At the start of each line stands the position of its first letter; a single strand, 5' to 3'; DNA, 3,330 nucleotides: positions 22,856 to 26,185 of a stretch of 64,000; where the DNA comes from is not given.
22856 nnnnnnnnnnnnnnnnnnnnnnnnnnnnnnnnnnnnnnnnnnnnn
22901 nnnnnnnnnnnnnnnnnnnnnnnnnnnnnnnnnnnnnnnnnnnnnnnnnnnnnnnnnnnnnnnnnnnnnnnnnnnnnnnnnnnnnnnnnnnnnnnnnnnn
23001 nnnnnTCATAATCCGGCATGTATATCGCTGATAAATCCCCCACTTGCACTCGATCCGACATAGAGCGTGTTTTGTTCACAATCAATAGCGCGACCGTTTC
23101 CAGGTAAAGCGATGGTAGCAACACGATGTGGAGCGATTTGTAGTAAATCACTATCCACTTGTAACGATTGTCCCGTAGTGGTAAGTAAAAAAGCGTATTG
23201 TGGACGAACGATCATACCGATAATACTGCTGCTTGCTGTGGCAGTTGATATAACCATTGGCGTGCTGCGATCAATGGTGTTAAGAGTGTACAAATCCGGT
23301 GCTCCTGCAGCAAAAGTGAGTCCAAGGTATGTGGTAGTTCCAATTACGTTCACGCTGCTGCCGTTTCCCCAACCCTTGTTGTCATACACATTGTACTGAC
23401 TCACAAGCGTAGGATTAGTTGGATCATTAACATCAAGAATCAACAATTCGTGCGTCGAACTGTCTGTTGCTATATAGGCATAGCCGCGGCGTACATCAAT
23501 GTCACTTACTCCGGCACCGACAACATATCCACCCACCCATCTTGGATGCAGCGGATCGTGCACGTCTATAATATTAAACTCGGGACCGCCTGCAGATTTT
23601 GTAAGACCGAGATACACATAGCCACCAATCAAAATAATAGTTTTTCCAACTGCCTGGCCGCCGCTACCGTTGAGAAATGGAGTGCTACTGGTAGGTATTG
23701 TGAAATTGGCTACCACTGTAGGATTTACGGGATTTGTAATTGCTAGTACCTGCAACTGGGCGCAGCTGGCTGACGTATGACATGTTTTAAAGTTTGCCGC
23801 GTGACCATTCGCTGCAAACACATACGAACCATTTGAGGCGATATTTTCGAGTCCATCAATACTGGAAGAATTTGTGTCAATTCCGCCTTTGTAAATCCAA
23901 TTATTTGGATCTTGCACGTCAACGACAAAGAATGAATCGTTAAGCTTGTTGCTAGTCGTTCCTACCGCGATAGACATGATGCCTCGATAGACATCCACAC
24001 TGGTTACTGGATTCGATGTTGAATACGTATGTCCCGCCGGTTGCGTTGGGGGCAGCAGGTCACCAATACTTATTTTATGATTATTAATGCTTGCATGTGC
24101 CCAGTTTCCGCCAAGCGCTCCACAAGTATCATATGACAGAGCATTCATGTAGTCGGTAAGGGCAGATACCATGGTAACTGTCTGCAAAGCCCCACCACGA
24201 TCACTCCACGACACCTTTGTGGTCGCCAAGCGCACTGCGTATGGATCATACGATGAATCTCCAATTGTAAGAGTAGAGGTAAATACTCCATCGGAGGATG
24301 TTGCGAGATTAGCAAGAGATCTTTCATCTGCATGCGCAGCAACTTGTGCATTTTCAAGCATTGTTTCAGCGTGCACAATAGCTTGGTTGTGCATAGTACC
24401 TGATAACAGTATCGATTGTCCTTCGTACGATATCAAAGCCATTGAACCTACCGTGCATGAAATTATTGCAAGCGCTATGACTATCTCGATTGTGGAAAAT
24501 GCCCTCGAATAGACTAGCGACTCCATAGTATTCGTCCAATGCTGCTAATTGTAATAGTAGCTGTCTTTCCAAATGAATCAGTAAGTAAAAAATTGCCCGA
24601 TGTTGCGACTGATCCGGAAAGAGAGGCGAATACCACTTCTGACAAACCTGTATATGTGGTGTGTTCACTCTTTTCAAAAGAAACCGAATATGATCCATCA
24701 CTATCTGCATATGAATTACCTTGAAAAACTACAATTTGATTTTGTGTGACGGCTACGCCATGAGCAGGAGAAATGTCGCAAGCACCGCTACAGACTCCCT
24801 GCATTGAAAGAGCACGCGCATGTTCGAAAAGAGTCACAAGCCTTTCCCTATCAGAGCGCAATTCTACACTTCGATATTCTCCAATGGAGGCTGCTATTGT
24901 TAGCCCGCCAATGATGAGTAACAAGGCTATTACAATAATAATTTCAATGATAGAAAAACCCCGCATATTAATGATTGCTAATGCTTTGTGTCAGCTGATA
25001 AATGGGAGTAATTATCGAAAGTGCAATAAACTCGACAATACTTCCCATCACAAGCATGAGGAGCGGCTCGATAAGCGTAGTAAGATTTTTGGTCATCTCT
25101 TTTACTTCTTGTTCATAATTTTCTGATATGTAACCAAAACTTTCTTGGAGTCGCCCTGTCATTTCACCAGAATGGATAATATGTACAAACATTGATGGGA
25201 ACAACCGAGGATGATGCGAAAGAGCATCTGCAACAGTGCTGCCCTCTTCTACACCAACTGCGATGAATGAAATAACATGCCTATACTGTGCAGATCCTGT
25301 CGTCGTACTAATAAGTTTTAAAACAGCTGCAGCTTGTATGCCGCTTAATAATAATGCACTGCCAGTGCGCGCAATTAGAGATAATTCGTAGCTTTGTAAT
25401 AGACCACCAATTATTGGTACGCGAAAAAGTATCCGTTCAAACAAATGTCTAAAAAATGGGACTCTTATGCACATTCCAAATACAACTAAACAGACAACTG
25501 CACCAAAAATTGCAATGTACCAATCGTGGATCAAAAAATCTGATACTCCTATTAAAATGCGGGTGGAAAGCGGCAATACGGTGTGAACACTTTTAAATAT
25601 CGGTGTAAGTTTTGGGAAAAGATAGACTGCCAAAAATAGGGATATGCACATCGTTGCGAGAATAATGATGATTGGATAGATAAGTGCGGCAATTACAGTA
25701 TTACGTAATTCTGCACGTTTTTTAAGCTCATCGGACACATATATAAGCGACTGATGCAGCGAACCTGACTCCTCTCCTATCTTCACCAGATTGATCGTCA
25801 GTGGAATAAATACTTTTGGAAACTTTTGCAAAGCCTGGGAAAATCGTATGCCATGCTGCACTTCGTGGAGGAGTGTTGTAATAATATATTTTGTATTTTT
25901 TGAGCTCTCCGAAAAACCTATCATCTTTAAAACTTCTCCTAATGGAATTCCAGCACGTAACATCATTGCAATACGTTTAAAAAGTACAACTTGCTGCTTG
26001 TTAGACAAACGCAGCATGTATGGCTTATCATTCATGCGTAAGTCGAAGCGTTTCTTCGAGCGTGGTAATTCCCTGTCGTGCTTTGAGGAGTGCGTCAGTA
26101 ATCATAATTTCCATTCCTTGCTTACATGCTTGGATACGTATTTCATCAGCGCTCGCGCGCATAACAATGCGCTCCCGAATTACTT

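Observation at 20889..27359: Compact type IV pilus operon with five pilin-like genes, including a 506-aa pilin carrying an LVIVD beta-propeller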

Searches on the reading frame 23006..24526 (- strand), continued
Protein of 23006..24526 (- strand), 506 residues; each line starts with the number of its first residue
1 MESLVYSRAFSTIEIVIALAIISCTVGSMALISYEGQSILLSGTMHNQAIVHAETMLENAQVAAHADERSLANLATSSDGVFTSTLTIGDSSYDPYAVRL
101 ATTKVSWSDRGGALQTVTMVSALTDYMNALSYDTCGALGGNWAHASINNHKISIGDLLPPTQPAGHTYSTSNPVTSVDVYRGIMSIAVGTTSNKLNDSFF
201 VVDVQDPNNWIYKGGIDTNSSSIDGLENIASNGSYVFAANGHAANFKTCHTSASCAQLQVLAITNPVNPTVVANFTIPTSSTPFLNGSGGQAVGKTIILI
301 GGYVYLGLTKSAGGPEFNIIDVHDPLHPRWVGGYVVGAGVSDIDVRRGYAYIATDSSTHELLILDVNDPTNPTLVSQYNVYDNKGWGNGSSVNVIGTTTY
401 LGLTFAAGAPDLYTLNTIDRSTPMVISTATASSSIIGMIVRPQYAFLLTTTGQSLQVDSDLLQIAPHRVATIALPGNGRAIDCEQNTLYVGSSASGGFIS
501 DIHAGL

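Call 46: find_related_loci(query=A2, collection=genome_contigs, flank=7000)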
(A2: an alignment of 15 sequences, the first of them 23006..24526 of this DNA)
Query A2 (506 aa) in genome_contigs; peptide patterns used: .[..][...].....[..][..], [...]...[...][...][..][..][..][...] (x = any residue, [..] = any of these).
63 stretches matched a pattern; 43 encode a relative of the query (tblastn E <= 1e-3); 43 distinct loci.
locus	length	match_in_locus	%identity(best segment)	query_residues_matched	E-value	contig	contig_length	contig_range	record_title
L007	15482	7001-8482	44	8-499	3e-128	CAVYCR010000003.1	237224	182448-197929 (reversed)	MAG: Candidatus Kaiserbacteria bacterium isolate MFD04540.bin.2.11 genome assembly, contig: contig_24813, whole genome s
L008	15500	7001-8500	40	8-502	5e-115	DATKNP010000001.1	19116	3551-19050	MAG TPA_asm: Candidatus Paceibacterota bacterium isolate SMAG_U14740 k141_772661, whole genome shotgun sequence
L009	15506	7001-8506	38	8-505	2e-109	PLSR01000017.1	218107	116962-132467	MAG: Candidatus Kaiserbacteria bacterium isolate bog_1339 73.20120700_S1D.328_contig_48407, whole genome shotgun sequenc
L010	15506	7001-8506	37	8-505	1e-108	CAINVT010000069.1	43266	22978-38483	uncultured bacterium isolate C24_bin-1043 genome assembly, contig: bin-1043:69/73, whole genome shotgun sequence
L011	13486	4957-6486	39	3-500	4e-97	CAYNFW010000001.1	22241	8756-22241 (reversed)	MAG TPA_asm: uncultured Candidatus Saccharibacteria bacterium isolate binchicken_co241_359 genome assembly, contig: NODE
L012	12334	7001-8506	33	7-506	8e-81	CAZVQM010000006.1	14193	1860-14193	MAG TPA_asm: uncultured Candidatus Saccharibacteria bacterium isolate SRP050083_co1_421 genome assembly, contig: NODE_18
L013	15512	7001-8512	35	10-502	2e-73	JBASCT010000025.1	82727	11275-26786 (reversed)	MAG: Minisyncoccia bacterium isolate MFD03501_ilm_asm_bin2 k127_77250, whole genome shotgun sequence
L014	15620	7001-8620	32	1-502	3e-71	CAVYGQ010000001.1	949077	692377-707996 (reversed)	MAG: Candidatus Doudnabacteria bacterium isolate MFD03726.bin.1.74 genome assembly, contig: contig_17402, whole genome s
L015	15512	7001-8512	40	1-505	2e-105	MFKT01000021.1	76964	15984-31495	MAG: Candidatus Kaiserbacteria bacterium RIFCSPHIGHO2_01_FULL_53_29 rifcsphigho2_01_scaffold_400, whole genome shotgun s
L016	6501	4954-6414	34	11-504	6e-68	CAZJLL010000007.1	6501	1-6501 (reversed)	MAG TPA_asm: uncultured Candidatus Saccharibacteria bacterium isolate binchicken_co84_202 genome assembly, contig: k141_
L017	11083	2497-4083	33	1-502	2e-65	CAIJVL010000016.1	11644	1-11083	Candidatus Adlerbacteria bacterium isolate T7-022_bin-222 genome assembly, contig: bin-222:16/69, whole genome shotgun s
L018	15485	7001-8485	33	8-490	1e-64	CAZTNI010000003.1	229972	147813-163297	MAG TPA_asm: uncultured Candidatus Saccharibacteria bacterium isolate SRP292972_co1_97 genome assembly, contig: NODE_75_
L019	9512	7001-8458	31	8-492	2e-64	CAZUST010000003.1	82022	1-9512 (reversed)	MAG TPA_asm: uncultured Candidatus Saccharibacteria bacterium isolate binchicken_co20_145 genome assembly, contig: NODE_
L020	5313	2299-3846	31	4-498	8e-62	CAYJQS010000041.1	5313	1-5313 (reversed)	MAG TPA_asm: uncultured Candidatus Saccharibacteria bacterium isolate ERP125453_co1_243 genome assembly, contig: NODE_20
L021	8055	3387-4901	30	8-497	9e-61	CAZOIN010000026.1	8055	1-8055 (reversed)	MAG TPA_asm: uncultured Candidatus Saccharibacteria bacterium isolate binchicken_co203_272 genome assembly, contig: k141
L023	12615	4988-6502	30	10-498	3e-60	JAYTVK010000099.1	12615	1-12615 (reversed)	MAG: Candidatus Lloydbacteria bacterium isolate GFS_5687 GFS_5687_98, whole genome shotgun sequence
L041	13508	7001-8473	29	7-493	2e-42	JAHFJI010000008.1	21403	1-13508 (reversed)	MAG: Candidatus Doudnabacteria bacterium isolate nzgw382 NODE_2666_length_21404_cov_5.041301, whole genome shotgun seque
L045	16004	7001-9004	35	1-504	3e-34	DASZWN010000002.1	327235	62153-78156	MAG TPA_asm: Candidatus Paceibacterota bacterium isolate SMAG_U6158 k141_358405, whole genome shotgun sequence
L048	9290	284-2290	34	1-495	3e-29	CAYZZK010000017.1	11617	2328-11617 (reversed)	MAG TPA_asm: uncultured Candidatus Saccharibacteria bacterium isolate SRP193066_co2_443 genome assembly, contig: NODE_28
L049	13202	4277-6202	30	7-493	1e-27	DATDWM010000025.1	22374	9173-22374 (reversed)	MAG TPA_asm: Candidatus Paceibacterota bacterium isolate SMAG_U8110 k141_279657, whole genome shotgun sequence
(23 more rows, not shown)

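Call 82: search_protein_families(library=pfam, proteins=[L012:9002-11506:+, L013:9006-10979:+, L021:5488-7740:+, L023:7037-10105:+, L041:9132-12131:+, L045:9548-12316:+, L048:2865-4898:+, L045:7001-9010:+, L049:4232-6247:+], max_evalue=0.001)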
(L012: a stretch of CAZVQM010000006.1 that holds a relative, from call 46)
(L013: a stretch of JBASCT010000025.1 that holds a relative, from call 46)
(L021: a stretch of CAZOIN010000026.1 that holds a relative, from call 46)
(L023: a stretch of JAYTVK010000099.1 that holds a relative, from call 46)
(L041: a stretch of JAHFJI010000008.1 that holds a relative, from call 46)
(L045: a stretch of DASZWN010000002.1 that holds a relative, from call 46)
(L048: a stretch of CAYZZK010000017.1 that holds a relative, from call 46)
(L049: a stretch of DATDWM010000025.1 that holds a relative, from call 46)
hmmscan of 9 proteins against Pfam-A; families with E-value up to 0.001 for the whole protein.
L012:9002-11506:+ (834 aa): 3 families
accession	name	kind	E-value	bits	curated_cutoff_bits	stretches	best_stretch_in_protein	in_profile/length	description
PF19403.5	SpaA_2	-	3.9e-19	69.5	25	3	227-308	3-96/96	Prealbumin-like fold domain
PF00092.34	VWA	-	4.4e-07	30.7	23.8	1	324-471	3-142/174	von Willebrand factor type A domain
PF13519.12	VWA_2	-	4.8e-06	27.6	27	1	323-436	1-106/107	von Willebrand factor type A domain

L013:9006-10979:+ (657 aa): 1 family
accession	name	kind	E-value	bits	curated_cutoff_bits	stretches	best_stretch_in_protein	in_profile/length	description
PF00092.34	VWA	-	2.2e-05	25.2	23.8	0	454-547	60-141/174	von Willebrand factor type A domain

L021:5488-7740:+ (750 aa): 0 families

L023:7037-10105:+ (1022 aa): 2 families
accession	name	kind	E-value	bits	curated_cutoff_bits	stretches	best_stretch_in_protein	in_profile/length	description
PF19403.5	SpaA_2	-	3.9e-12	47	25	2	165-247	5-87/96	Prealbumin-like fold domain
PF00092.34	VWA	-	0.00094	19.9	23.8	0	762-839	76-151/174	von Willebrand factor type A domain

L041:9132-12131:+ (999 aa): 1 family
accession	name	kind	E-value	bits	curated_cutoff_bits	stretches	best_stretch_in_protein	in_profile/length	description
PF00092.34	VWA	-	9.6e-08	32.9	23.8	1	756-866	70-173/174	von Willebrand factor type A domain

L045:9548-12316:+ (922 aa): 0 families

L048:2865-4898:+ (677 aa): 2 families
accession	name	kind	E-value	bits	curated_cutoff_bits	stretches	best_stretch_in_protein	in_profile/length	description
PF19403.5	SpaA_2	-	1.2e-26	93.6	25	3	561-645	3-87/96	Prealbumin-like fold domain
PF00092.34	VWA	-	7.8e-05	23.4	23.8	1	405-498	65-153/174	von Willebrand factor type A domain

L045:7001-9010:+ (669 aa): 2 families
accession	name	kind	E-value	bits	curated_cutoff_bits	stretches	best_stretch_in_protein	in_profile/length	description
PF08309.17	LVIVD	-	0.00023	20.9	20.2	0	490-505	6-21/42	LVIVD repeat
PF07963.17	N_methyl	-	0.00026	20.9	21.2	1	10-30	5-25/27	Prokaryotic N-terminal methylation motif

L049:4232-6247:+ (671 aa): 1 family
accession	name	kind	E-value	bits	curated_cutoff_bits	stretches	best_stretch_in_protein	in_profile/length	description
PF08309.17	LVIVD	-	2.5e-08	33.6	20.2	0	403-433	7-34/42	LVIVD repeat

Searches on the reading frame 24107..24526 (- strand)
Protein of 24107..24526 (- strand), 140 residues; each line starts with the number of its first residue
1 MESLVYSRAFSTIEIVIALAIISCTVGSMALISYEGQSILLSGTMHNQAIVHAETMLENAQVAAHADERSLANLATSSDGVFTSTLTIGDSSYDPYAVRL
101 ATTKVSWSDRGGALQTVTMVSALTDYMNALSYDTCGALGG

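Call 58: search_solved_structures(query=A5, max_evalue=1)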
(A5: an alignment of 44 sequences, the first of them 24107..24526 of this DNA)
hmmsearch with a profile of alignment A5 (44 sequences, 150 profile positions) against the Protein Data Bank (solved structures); distinct sequences matched with E-value up to 1: 5.
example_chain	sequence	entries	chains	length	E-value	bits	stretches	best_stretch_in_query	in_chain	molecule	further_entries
9egp_A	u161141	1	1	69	0.021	18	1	1-58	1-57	Geopilin domain 1 protein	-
7tgg_A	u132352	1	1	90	0.026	17.7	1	1-63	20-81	Geopilin domain 1 protein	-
6vqw_A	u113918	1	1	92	0.065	16.4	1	26-77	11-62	AcrF8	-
9laa_A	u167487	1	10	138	0.49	13.6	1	5-37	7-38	Type IV pilin protein PilA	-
3v6o_E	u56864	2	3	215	0.81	12.9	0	81-148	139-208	Monoclonal antibody 9F8 fab fragment Light chain | Monoclonal antibody 9F8 Fab fragment L chain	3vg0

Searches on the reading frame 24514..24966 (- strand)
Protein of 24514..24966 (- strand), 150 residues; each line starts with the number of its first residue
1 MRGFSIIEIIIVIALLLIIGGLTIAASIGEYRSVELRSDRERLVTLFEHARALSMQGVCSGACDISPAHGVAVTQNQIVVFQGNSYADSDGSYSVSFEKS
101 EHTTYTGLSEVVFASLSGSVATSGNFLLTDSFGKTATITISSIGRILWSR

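Call 3: search_protein_families(library=pfam, proteins=[window:24514-24966:-], max_evalue=1)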
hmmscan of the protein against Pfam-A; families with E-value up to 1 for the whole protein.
window:24514-24966:- (150 aa): 3 families
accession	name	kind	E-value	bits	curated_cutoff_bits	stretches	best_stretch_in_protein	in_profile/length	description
PF20033.5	DUF6438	-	0.0074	17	30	1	57-104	8-52/116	Domain of unknown function (DUF6438)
PF07963.17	N_methyl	-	0.03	14.4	21.2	1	2-22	5-25/27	Prokaryotic N-terminal methylation motif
PF12019.13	GspH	-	0.28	12.1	21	1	66-144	29-108/108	Type II transport protein GspH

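Call 4: search_protein_families(library=ncbifam, proteins=[window:24514-24966:-], max_evalue=1)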
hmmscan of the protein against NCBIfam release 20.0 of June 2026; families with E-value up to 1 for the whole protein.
window:24514-24966:- (150 aa): 11 families
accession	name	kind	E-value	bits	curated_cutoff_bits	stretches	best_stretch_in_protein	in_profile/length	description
TIGR01708.2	typeII_sec_gspH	equivalog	3.3e-06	27.2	80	1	2-55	2-55/169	type II secretion system minor pseudopilin GspH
NF047827.1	T3SSXpsH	equivalog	0.00031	20.6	160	1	2-56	1-55/145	type II secretion system protein XpsH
TIGR02532.1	IV_pilin_GFxxxE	domain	0.0064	16.3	16.3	1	2-23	2-23/24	prepilin-type N-terminal cleavage/methylation domain-containing protein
NF007862.0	PRK10574.1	equivalog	0.043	14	138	1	2-27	5-30/145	prepilin peptidase-dependent pilin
NF047828.1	T3SSXpsI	equivalog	0.043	13.9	150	1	2-47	2-46/132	type II secretion system protein XpsI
NF041013.1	T4P_ComGE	equivalog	0.053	13.6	49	1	2-56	4-59/83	competence type IV pilus minor pilin ComGE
NF007800.0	PRK10506.1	equivalog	0.057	13.3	158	1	2-146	9-149/163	prepilin peptidase-dependent protein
NF040982.1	ComGD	equivalog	0.066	13.6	70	1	2-66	2-66/139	competence type IV pilus minor pilin ComGD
NF007848.0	PRK10557.1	equivalog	0.073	12.4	120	1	2-120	11-130/192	prepilin peptidase-dependent protein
TIGR02596.1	TIGR02596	subfamily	0.11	12.6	70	1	4-56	1-53/196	Verru_Chthon cassette protein D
NF006453.0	PRK08808.1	equivalog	0.11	11.5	295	1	2-54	7-56/211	type II secretion system protein J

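Call 56: search_solved_structures(query=A3, max_evalue=1)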
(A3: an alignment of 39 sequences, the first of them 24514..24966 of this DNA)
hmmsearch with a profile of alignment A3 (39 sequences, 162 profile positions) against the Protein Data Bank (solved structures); distinct sequences matched with E-value up to 1: 16.
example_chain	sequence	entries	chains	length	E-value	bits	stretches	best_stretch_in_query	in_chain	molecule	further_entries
9egp_A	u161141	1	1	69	7.9e-06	28.9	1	9-51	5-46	Geopilin domain 1 protein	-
7tgg_A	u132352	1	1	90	1.6e-05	27.9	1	8-63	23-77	Geopilin domain 1 protein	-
9laa_A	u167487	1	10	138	4.3e-05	26.5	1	1-61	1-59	Type IV pilin protein PilA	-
2m7g_A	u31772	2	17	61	0.0028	20.6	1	15-64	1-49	Geopilin domain 1 protein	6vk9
8pfb_G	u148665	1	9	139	0.0032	20.5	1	15-59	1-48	Type IV pilin PilE1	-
6gv9_A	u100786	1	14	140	0.0094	18.9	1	15-49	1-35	Prepilin peptidase-dependent protein D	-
9lab_B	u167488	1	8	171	0.017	18.1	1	10-34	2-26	MSHA major pilin subunit MshA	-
8tj2_C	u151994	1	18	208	0.041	16.8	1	15-61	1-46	Type IV major pilin protein PilA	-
3sok_A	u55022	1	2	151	0.11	15.4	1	15-41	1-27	Fimbrial protein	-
5kua_A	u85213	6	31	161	0.12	15.4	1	15-40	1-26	pilin | Neisseria meningitidis PilE variant SB-GATDH | Neisseria meningitidis PilE, SB-DATDH variant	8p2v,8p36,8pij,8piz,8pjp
2hi2_A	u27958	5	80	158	0.12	15.3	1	15-40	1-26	Fimbrial protein | PilA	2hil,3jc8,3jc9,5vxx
8p3b_A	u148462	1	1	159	0.13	15.2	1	15-40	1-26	Fimbrial protein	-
1ay2_A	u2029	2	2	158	0.14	15.1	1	15-40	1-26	TYPE 4 PILIN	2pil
8tum_e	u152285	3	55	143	0.28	14.1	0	15-53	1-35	Type IV major pilin protein PilA | Pilin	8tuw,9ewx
1oqw_A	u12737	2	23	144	0.41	13.6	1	15-47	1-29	Fimbrial protein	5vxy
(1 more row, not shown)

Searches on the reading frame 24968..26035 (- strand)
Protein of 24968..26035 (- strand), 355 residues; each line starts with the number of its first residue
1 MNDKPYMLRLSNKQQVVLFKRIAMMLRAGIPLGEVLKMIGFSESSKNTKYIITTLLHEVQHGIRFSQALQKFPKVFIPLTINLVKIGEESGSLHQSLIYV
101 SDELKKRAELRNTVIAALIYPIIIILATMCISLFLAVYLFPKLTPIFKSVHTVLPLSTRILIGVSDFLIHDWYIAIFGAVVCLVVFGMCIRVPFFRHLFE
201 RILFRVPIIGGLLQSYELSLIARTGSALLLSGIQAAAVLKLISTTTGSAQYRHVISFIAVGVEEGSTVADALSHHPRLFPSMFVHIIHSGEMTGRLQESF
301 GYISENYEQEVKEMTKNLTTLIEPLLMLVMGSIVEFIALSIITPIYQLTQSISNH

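Call 3: search_protein_families(library=pfam, proteins=[window:24968-26035:-], max_evalue=1)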
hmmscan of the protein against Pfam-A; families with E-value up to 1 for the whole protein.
window:24968-26035:- (355 aa): 1 family
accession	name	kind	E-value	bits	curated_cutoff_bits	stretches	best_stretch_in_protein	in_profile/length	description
PF00482.28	T2SSF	-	3e-46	156.9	25.2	2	20-141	3-125/125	Type II secretion system (T2SS), protein F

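Call 4: search_protein_families(library=ncbifam, proteins=[window:24968-26035:-], max_evalue=1)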
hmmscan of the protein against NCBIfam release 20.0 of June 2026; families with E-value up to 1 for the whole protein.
window:24968-26035:- (355 aa): 6 families
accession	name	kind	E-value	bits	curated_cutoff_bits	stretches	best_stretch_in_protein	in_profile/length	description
TIGR02120.1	GspF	equivalog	9.4e-81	272.1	424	1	8-352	58-401/401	type II secretion system inner membrane protein GspF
NF007861.0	PRK10573.1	equivalog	4.5e-63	213.7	401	1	12-353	58-399/401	protein transport protein HofC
NF052607.1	T4PiliAsmPilCThrm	equivalog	7.9e-58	196.4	700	1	13-353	65-405/406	type IV pilus assembly protein PilC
NF052606.1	T4PiliAsmPilCMyx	equivalog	8.6e-55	186.2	700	1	11-352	78-418/419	type IV pilus assembly protein PilC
NF047826.1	T3SSXpsF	equivalog_domain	5.5e-48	163.7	650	1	10-352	63-404/405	type II secretion system protein XpsF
NF041012.2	T4P_ComGB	equivalog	3.5e-38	131.8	240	1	13-349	1-331/332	competence type IV pilus assembly protein ComGB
